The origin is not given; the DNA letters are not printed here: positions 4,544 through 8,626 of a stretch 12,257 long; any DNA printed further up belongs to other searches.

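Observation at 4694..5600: GlnE carries an N-terminal extension of about 300-400 aa with two GlnD-like ACT domains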

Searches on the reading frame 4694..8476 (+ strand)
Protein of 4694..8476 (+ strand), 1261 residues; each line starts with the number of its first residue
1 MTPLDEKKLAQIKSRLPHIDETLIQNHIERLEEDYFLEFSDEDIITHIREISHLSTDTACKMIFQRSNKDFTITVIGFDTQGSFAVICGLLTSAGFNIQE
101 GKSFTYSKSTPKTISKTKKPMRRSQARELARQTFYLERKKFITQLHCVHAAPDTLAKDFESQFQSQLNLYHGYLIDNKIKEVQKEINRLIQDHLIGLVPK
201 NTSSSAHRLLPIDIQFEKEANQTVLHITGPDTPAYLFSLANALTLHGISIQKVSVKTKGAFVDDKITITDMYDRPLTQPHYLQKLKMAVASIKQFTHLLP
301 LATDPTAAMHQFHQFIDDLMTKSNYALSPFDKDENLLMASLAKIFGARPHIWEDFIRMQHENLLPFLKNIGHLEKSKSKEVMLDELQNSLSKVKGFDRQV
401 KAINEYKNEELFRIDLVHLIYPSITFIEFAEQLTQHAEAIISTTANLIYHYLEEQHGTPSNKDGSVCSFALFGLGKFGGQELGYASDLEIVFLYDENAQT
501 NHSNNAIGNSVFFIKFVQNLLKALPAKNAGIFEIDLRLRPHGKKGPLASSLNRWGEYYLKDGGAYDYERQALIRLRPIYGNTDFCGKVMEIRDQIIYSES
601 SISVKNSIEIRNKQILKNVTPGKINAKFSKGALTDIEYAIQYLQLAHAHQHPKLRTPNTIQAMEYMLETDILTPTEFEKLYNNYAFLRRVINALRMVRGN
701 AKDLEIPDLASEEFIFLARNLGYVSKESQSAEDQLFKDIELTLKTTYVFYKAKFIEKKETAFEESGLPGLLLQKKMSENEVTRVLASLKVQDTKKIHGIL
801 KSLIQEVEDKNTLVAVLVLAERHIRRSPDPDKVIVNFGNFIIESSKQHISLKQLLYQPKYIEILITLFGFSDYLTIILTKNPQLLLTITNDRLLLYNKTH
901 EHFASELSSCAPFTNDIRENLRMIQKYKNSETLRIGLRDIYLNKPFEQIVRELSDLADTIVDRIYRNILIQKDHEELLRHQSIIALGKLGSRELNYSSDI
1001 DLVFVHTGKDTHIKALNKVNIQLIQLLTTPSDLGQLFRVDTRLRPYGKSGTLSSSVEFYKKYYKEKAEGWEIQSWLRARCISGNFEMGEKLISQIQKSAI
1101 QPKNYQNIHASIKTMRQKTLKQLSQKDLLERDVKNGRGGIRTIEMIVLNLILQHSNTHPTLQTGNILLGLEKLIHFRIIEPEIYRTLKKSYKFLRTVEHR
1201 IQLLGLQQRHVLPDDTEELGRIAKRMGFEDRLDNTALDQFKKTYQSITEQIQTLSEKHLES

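Call 5: search_protein_families(library=pfam, proteins=[window:4694-8476:+], max_evalue=1)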
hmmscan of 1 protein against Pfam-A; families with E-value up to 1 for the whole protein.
window:4694-8476:+ (1261 aa): 7 families
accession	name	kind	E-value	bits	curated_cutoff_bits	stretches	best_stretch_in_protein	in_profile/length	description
PF03710.21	GlnE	-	1.1e-89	300.6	24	2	340-584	3-245/252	Glutamate-ammonia ligase adenylyltransferase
PF08335.16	GlnD_UR_UTase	-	1.7e-38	132.3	21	2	1107-1257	2-139/141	GlnD PII-uridylyltransferase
PF13291.12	ACT_4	-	5.7e-05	24.2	27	0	222-267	6-53/80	ACT domain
PF01842.31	ACT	-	0.026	14.7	27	1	227-260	5-38/66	ACT domain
PF17182.10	OSK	-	0.053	13.2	27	1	914-969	57-112/202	OSK domain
PF17082.10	Spc29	-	0.063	13.5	31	1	898-982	46-131/245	Spindle Pole Component 29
PF18634.6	RXLR_WY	-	0.098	13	26.7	1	757-789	5-37/51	RXLR phytopathogen effector protein WY-domain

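Call 6: search_protein_families(library=ncbifam, proteins=[window:4694-8476:+], max_evalue=1)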
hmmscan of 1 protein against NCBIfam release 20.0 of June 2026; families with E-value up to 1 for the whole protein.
window:4694-8476:+ (1261 aa): 14 families
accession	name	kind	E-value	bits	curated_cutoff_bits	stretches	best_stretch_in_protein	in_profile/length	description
NF008292.0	PRK11072.1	equivalog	2.7e-129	432.8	487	3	652-1162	343-874/946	bifunctional [glutamate--ammonia ligase]-adenylyl-L-tyrosine phosphorylase/[glutamate--ammonia-ligase] adenylyltransferase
NF010707.0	PRK14109.1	equivalog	5.9e-127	425.2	625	2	775-1257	4-497/1010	bifunctional [glutamine synthetase] adenylyltransferase/[glutamine synthetase]-adenylyl-L-tyrosine phosphorylase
NF010706.0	PRK14108.1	equivalog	2.4e-108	363.1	724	3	625-1123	347-855/986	bifunctional [glutamine synthetase] adenylyltransferase/[glutamine synthetase]-adenylyl-L-tyrosine phosphorylase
TIGR01693.1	UTase_glnD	equivalog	2.9e-37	128.4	519.4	4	946-1257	14-287/850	[protein-PII] uridylyltransferase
NF003467.0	PRK05092.1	equivalog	3.5e-33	114.4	959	5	1075-1255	186-353/940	[protein-PII] uridylyltransferase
NF001366.0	PRK00275.1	equivalog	1.8e-22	79.1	1299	3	913-1256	14-321/895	[protein-PII] uridylyltransferase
NF002837.0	PRK03059.1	equivalog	1.5e-20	72.9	1010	4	943-1255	32-302/857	[protein-PII] uridylyltransferase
NF002895.0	PRK03381.1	equivalog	2.9e-16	58.7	631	4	209-288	693-772/782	[protein-PII] uridylyltransferase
NF003347.0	PRK04374.1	equivalog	7.8e-08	30.9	1567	1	213-289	785-862/869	[protein-PII] uridylyltransferase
NF001265.0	PRK00227.1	equivalog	0.0018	16.5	799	1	1128-1175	152-199/693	[protein-PII] uridylyltransferase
NF001069.0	PRK00118.1-5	equivalog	0.0084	16.5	194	1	306-405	5-104/110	putative DNA-binding protein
NF008759.0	PRK11790.1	equivalog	0.023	13.4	404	1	151-261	270-378/410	phosphoglycerate dehydrogenase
NF001220.0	PRK00194.1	equivalog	0.085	13.2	74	0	71-100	4-33/90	ACT domain-containing protein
NF047620.1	FlgprotMotYVib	equivalog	0.13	11.9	400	1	929-1012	123-205/271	flagellar protein MotY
